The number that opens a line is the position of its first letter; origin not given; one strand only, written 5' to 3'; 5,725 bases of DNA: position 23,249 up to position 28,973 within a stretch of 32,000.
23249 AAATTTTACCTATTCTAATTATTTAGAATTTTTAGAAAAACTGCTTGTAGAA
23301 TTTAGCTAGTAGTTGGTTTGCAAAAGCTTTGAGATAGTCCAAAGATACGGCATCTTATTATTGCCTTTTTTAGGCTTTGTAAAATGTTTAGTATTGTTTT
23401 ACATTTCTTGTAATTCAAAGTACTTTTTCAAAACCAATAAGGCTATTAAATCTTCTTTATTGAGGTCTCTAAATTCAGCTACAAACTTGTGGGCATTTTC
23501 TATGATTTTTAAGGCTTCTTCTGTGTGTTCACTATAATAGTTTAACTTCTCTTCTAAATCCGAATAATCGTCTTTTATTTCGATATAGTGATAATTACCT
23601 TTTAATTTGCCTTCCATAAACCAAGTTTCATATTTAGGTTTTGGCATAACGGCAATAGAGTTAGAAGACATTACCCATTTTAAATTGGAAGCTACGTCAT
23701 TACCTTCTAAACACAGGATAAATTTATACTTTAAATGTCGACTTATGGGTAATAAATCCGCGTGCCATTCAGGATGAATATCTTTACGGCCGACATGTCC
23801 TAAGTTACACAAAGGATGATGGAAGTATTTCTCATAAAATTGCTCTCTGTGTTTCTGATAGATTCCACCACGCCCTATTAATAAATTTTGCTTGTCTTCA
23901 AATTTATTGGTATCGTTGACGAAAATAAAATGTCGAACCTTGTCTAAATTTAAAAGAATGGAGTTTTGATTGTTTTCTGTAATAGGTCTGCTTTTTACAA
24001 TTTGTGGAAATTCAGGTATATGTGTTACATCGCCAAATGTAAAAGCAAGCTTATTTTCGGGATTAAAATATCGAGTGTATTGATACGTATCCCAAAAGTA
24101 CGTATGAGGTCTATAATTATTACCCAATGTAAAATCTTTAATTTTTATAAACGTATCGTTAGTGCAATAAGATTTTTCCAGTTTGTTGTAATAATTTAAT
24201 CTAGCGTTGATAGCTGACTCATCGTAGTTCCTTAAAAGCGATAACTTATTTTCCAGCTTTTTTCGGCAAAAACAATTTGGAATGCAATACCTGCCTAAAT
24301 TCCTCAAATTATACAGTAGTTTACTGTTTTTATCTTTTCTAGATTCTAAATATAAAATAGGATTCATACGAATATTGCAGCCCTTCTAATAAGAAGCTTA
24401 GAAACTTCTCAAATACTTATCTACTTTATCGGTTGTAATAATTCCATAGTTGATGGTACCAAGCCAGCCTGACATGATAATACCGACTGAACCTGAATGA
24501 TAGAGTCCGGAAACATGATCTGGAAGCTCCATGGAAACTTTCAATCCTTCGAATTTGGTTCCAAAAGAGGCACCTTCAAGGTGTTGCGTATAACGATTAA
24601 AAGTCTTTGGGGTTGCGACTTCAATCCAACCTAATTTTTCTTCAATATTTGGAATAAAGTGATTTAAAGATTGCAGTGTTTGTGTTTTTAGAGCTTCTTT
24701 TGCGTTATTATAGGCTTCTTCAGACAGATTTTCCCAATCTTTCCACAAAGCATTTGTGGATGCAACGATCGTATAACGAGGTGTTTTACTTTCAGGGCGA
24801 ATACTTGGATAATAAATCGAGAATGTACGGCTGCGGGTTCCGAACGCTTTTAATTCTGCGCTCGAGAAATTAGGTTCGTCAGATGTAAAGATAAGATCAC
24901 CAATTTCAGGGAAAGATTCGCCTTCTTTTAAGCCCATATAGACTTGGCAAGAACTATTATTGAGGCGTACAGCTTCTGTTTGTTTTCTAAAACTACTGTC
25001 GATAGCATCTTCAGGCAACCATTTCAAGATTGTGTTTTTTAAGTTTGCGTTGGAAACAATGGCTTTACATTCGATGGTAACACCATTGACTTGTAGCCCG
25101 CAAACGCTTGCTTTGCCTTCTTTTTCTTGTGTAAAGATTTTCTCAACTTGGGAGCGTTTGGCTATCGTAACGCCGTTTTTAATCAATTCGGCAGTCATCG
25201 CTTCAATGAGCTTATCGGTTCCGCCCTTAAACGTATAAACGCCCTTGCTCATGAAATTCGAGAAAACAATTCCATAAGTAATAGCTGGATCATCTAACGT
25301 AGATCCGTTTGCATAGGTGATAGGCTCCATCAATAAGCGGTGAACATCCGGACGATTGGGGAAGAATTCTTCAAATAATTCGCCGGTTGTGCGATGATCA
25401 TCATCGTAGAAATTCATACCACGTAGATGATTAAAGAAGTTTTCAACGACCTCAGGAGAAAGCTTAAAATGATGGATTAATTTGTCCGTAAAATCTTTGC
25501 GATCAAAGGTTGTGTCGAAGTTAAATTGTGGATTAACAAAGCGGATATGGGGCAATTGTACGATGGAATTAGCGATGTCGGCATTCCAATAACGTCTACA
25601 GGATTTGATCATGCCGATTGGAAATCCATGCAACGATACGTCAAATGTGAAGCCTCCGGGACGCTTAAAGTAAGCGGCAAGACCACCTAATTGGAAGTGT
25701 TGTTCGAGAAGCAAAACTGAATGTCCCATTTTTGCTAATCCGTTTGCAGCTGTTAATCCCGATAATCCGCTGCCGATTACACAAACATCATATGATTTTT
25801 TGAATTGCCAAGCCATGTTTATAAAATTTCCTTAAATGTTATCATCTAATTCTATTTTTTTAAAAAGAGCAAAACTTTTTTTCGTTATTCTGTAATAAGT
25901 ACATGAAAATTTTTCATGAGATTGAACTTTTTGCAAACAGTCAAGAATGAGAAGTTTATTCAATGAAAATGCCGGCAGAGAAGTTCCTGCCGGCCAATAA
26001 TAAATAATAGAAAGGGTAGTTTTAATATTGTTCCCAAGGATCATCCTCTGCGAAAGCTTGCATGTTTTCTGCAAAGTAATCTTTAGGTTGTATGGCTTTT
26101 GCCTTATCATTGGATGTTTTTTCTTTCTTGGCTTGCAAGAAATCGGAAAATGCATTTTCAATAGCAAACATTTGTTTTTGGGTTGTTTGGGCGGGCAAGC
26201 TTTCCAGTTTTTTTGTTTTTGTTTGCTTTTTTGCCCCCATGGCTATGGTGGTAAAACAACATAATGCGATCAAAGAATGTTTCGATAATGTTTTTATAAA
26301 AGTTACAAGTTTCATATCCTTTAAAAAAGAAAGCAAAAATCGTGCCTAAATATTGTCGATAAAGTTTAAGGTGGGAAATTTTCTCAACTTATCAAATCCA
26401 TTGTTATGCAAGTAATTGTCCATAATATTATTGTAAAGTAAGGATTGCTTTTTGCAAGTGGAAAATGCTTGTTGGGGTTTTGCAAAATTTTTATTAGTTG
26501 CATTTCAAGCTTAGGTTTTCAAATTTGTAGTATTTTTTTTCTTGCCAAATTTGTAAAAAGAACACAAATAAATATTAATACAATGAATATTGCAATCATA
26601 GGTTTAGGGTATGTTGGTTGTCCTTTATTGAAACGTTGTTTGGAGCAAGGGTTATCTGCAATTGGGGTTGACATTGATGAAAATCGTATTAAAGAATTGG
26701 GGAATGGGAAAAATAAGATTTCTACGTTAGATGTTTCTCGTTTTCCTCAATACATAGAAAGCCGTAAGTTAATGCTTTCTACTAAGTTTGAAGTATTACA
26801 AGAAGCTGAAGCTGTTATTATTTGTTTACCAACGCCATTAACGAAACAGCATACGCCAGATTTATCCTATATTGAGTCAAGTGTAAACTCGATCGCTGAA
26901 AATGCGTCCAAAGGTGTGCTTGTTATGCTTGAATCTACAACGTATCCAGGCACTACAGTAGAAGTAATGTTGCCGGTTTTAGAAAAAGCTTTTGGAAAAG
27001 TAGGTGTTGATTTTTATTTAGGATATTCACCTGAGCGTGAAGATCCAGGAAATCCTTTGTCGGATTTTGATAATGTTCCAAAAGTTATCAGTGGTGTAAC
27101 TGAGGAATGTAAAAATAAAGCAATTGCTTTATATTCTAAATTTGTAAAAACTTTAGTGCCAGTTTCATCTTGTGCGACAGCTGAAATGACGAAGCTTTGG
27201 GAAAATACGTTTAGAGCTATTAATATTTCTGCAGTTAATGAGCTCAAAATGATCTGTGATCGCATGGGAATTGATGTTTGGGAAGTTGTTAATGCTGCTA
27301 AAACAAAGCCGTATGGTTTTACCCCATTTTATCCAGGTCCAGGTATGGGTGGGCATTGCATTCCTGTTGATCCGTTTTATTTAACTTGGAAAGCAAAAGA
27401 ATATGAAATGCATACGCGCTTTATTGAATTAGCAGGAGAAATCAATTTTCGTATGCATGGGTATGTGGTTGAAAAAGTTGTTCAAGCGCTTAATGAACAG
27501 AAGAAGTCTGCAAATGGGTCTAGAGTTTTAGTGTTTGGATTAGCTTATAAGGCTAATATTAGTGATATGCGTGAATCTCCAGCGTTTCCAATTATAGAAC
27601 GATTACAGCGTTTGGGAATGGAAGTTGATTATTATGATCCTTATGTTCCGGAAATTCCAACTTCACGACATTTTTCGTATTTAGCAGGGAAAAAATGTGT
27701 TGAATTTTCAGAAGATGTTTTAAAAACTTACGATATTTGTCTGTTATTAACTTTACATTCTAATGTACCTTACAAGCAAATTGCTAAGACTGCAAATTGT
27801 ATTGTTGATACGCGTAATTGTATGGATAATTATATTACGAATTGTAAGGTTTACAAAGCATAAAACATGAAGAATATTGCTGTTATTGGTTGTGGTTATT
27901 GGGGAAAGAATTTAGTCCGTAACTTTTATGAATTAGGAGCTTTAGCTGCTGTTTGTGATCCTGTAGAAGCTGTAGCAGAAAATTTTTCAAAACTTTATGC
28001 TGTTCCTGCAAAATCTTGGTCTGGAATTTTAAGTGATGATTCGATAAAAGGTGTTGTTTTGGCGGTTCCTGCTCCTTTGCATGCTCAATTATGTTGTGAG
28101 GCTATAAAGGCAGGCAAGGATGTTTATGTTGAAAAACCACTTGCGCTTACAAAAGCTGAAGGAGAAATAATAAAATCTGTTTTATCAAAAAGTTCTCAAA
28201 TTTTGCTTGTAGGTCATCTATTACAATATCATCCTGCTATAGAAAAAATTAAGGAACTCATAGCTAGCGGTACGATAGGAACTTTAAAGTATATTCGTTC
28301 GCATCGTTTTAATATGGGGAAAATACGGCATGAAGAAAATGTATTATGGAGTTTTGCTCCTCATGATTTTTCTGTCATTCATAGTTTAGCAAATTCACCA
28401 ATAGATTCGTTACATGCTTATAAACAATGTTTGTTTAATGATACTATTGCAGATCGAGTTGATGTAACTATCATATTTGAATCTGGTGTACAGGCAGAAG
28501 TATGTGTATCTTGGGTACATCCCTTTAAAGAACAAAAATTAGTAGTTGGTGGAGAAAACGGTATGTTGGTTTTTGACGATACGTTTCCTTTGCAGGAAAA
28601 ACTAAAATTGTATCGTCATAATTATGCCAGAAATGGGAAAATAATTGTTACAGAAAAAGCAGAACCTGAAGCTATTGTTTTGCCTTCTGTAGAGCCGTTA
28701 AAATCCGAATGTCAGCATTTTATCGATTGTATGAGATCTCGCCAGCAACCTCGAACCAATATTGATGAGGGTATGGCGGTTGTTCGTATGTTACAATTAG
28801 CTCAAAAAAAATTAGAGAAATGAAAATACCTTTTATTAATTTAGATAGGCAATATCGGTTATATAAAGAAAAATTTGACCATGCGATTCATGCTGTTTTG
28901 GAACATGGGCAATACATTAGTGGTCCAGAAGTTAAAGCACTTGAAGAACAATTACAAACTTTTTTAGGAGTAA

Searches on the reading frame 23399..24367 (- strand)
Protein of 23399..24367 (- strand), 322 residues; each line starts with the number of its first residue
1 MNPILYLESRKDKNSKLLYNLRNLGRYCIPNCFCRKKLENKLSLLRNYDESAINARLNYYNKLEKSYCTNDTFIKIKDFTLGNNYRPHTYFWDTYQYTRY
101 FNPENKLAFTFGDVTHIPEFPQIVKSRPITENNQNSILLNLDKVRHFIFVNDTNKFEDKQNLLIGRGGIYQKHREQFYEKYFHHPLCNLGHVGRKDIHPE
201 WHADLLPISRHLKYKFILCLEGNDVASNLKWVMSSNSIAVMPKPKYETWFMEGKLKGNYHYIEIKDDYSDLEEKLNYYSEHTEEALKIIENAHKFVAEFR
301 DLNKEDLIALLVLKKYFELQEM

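Call 4: search_protein_families(library=pfam, proteins=[window:23399-24367:-], max_evalue=0.01)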
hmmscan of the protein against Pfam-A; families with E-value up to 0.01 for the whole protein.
window:23399-24367:- (322 aa): 1 family
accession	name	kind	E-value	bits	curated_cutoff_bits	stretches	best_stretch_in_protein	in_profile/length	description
PF05686.18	Glyco_transf_90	-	1.6e-13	50.8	24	1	207-320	209-323/396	Glycosyl transferase family 90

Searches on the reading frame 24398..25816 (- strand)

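Call 10: search_protein_families(library=pfam, proteins=[window:24398-25816:-], max_evalue=0.001)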
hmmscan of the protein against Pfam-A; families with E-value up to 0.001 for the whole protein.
window:24398-25816:- (472 aa): 11 families
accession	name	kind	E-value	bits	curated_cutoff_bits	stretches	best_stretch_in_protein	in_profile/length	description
PF01593.30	Amino_oxidase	-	3.4e-14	53.4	19.8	1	18-389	1-366/443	Flavin containing amine oxidoreductase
PF13450.12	NAD_binding_8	-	1.2e-12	48.4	21.9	1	13-65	1-52/68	NAD(P)-binding Rossmann-like domain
PF01266.30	DAO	-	3.1e-11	43.8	27.9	1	10-44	1-35/353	FAD dependent oxidoreductase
PF12831.13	FAD_oxidored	-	2.4e-08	34.2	27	1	10-47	1-38/416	FAD dependent oxidoreductase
PF00890.30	FAD_binding_2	-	3.6e-07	30.2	20.4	1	10-47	1-38/414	FAD binding domain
PF03486.20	HI0933_like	-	7.3e-07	29.3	50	0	10-44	2-36/244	HI0933-like protein Rossmann domain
PF07992.20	Pyr_redox_2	-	9.2e-06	25.7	26.1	0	9-40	1-34/291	Pyridine nucleotide-disulphide oxidoreductase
PF01946.23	Thi4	-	1.3e-05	25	26.2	1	9-46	18-56/235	Thi4 family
PF00070.33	Pyr_redox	-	5.3e-05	24.1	22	0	11-40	2-31/82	Pyridine nucleotide-disulphide oxidoreductase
PF01494.25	FAD_binding_3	-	7.4e-05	22.6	22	1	9-40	2-33/349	FAD binding domain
PF01134.28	GIDA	-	0.00014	21.5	22.1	1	10-41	1-32/391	Glucose inhibited division protein A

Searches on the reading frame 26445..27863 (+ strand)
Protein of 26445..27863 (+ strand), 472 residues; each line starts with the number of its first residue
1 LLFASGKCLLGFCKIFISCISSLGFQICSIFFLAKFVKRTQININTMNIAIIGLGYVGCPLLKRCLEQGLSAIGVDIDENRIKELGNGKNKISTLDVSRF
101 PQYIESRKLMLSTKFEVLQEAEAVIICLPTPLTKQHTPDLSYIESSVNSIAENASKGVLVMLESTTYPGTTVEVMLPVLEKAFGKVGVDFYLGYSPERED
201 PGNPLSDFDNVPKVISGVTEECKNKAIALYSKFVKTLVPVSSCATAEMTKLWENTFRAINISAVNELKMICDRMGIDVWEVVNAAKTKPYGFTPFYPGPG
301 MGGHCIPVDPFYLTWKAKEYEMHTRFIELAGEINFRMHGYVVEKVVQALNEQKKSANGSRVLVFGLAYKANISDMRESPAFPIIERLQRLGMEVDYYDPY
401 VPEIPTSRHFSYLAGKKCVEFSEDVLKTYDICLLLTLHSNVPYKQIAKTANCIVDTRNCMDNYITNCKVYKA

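Call 10: search_protein_families(library=pfam, proteins=[window:26445-27863:+], max_evalue=0.001)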
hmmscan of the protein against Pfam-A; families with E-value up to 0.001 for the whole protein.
window:26445-27863:+ (472 aa): 4 families
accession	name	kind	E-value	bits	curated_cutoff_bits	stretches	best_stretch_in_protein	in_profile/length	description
PF03721.20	UDPG_MGDP_dh_N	-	1.6e-41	142.4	27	1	47-226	1-183/187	UDP-glucose/GDP-mannose dehydrogenase family, NAD binding domain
PF00984.24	UDPG_MGDP_dh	-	2.5e-34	117.7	25.4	1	245-334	2-92/94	UDP-glucose/GDP-mannose dehydrogenase family, central domain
PF03720.21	UDPG_MGDP_dh_C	-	3e-22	79.4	30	1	362-461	1-102/103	UDP-glucose/GDP-mannose dehydrogenase family, UDP binding domain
PF03446.21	NAD_binding_2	-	2.1e-05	25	21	1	48-176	1-105/161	NAD binding domain of 6-phosphogluconate dehydrogenase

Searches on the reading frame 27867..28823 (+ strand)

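Call 10: search_protein_families(library=pfam, proteins=[window:27867-28823:+], max_evalue=0.001)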
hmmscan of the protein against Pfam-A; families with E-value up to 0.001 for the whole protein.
window:27867-28823:+ (318 aa): 3 families
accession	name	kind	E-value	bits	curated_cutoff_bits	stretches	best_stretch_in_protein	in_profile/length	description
PF01408.29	GFO_IDH_MocA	-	7e-18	65.9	24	1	3-117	2-120/120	Oxidoreductase family, NAD-binding Rossmann fold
PF22725.1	GFO_IDH_MocA_C3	-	5.3e-14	52.7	27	1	126-234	2-123/124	GFO/IDH/MocA C-terminal domain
PF02894.22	GFO_IDH_MocA_C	-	9.8e-06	25.9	22.9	1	129-315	1-209/218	Oxidoreductase family, C-terminal alpha/beta domain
